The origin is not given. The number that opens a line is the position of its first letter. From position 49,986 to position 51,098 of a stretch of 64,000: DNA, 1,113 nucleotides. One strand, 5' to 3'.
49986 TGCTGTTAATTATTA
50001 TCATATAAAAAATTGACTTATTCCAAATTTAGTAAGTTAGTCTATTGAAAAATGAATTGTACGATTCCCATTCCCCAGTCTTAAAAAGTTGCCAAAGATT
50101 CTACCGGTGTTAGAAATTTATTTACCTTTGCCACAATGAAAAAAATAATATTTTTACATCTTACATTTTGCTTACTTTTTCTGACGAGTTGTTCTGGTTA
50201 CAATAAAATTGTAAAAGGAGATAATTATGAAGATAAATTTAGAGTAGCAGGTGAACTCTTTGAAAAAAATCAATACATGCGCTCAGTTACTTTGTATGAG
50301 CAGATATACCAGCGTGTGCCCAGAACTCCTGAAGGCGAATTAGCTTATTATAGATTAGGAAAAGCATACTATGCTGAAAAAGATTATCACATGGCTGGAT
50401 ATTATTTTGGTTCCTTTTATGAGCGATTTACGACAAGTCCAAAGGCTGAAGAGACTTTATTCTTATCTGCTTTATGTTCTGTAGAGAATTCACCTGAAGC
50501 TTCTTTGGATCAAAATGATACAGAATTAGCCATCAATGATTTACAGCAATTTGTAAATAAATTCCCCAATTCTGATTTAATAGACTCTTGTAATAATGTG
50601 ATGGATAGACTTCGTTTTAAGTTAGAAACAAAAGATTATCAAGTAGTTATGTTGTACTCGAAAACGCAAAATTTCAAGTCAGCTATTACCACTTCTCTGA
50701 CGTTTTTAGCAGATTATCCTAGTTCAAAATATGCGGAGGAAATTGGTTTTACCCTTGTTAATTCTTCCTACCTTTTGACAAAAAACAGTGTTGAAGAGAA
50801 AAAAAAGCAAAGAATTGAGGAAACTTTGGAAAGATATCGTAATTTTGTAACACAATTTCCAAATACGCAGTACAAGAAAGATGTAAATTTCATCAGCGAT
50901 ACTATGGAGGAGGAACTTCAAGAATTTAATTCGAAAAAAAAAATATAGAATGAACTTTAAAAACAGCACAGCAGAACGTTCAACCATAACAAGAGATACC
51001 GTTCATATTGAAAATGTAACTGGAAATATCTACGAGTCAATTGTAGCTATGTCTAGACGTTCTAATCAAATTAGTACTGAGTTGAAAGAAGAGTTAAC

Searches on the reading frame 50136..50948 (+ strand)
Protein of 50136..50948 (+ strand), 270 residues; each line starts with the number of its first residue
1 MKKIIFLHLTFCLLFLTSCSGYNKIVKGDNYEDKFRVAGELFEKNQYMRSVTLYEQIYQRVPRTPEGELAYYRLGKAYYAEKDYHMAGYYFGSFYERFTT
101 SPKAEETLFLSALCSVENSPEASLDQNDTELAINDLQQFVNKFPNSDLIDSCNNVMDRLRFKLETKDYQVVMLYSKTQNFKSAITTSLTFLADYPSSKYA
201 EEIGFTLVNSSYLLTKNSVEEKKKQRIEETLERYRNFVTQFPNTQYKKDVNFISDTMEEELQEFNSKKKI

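Call 3: search_protein_families(library=pfam, proteins=[window:50136-50948:+], max_evalue=1)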
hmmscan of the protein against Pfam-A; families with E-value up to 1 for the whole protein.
window:50136-50948:+ (270 aa): 17 families
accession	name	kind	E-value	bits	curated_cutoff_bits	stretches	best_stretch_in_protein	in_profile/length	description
PF13525.12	YfiO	-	5.5e-27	95.3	25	2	35-224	9-201/203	Outer membrane lipoprotein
PF13174.12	TPR_6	-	2.5e-12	47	26.3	2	125-146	12-33/33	Tetratricopeptide repeat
PF13512.12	TPR_18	-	2.2e-05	25.1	21.9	1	32-148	11-137/145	Tetratricopeptide repeat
PF13432.12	TPR_16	-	0.00055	20.8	32.7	1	41-85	7-48/65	Tetratricopeptide repeat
PF13428.12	TPR_14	-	0.0077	17.3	23.5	0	70-104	3-37/44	Tetratricopeptide repeat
PF20225.4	DUF6584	-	0.0087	16.6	27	0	65-90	34-59/171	Family of unknown function (DUF6584)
PF12921.12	ATP13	-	0.01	16.2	26.7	1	170-224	59-113/114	Mitochondrial ATPase expression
PF24575.1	TPR_Slam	-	0.011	16.5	35.2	0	38-85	54-98/104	Surface lipoprotein assembly modifier, N-terminal TPR repeats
PF07719.23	TPR_2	-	0.012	16.1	27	1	70-91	3-24/34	Tetratricopeptide repeat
PF25251.1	DUF7853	-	0.032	15.3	27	1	109-159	32-80/81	Family of unknown function (DUF7853)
PF17835.6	NOG1_N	-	0.032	14.8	22.9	0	217-245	38-68/160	NOG1 N-terminal helical domain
PF13181.12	TPR_8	-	0.054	14.1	25.7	0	70-87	3-20/34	Tetratricopeptide repeat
PF22205.1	Csm6_6H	-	0.071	13.7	27.6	1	36-79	7-49/93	Csm6 6H domain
PF12895.13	ANAPC3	-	0.085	13.6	27.2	1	44-115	2-66/82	Anaphase-promoting complex, cyclosome, subunit 3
PF01112.23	Asparaginase_2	-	0.19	11.3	27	1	187-241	112-166/309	Asparaginase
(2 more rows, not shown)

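Call 4: search_protein_families(library=ncbifam, proteins=[window:50136-50948:+], max_evalue=1)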
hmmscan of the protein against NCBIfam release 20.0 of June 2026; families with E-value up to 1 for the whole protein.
window:50136-50948:+ (270 aa): 11 families
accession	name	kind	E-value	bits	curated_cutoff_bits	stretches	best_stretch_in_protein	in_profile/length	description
TIGR03302.1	OM_YfiO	subfamily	2.9e-35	121.9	81.4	2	6-229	4-231/239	outer membrane protein assembly factor BamD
TIGR02795.1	tol_pal_ybgF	equivalog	8.9e-17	61.8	90.1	2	32-146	3-109/119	tol-pal system protein YbgF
NF008119.0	PRK10866.1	equivalog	1.4e-10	41.3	363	1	12-213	13-223/243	outer membrane protein assembly factor BamD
NF008068.0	PRK10803.1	equivalog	4.5e-10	39.9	383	1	29-149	141-253/263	cell division protein CpoB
NF041881.1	PTPDL_fam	equivalog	0.0014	17.9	200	1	228-262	88-122/339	PTPDL family protein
NF052312.1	T9SS_PorW_SprE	equivalog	0.005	15.5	250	2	42-95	301-355/716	type IX secretion system periplasmic lipoprotein PorW/SprE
TIGR01863.1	cas_Csd1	equivalog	0.012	14.2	218.65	1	204-265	77-140/588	type I-C CRISPR-associated protein Cas8c/Csd1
NF038243.1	TRP75_fam_Nterm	subfamily_domain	0.014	15.8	75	1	1-56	1-57/126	TRP75-related protein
NF033920.0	C39_PA2778_fam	equivalog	0.048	13.1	150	1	35-103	160-225/255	PA2778 family cysteine peptidase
NF033872.1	SidA_fam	subfamily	0.13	11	60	1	168-240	139-208/379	T4SS effector SidA family protein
NF010535.0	PRK13923.1-3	equivalog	0.42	10.4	257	0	121-184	94-157/193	sporulation-specific transcriptional regulator GerR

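Call 75: list_cluster_members(proteins=[P0123, P0124, P0125, P0127, P0002, P0003, window:50136-50948:+, window:51286-52482:+])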
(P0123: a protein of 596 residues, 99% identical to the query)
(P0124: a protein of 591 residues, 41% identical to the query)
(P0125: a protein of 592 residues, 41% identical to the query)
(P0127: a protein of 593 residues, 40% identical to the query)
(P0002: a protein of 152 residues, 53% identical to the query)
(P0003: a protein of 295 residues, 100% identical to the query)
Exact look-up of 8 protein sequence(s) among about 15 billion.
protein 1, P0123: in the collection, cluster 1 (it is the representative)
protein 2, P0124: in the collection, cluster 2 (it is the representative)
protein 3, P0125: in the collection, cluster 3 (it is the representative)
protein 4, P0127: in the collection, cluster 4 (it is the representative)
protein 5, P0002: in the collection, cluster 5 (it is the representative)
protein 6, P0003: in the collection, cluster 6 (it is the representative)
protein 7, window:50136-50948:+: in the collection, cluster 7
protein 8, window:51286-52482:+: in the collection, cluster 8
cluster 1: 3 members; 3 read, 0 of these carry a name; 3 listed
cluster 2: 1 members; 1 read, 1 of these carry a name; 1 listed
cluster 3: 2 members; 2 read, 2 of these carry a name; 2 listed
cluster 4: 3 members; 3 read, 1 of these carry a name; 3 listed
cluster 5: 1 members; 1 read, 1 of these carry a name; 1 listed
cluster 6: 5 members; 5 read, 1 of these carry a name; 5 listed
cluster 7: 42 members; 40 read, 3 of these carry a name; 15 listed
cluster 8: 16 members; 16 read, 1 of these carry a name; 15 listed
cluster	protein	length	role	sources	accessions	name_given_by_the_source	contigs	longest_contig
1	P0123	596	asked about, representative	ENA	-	-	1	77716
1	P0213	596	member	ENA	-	-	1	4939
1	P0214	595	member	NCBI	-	-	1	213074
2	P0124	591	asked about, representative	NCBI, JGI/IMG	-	hypothetical protein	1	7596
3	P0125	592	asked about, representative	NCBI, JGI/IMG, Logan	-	hypothetical protein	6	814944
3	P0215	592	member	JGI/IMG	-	hypothetical protein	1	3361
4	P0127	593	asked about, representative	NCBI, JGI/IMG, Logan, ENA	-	hypothetical protein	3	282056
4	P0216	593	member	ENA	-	-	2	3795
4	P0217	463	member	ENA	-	-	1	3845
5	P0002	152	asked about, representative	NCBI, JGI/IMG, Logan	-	hypothetical protein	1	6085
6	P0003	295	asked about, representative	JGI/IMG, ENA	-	hypothetical protein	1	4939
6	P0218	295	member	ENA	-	-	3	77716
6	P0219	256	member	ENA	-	-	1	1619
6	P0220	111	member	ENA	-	-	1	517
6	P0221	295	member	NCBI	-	-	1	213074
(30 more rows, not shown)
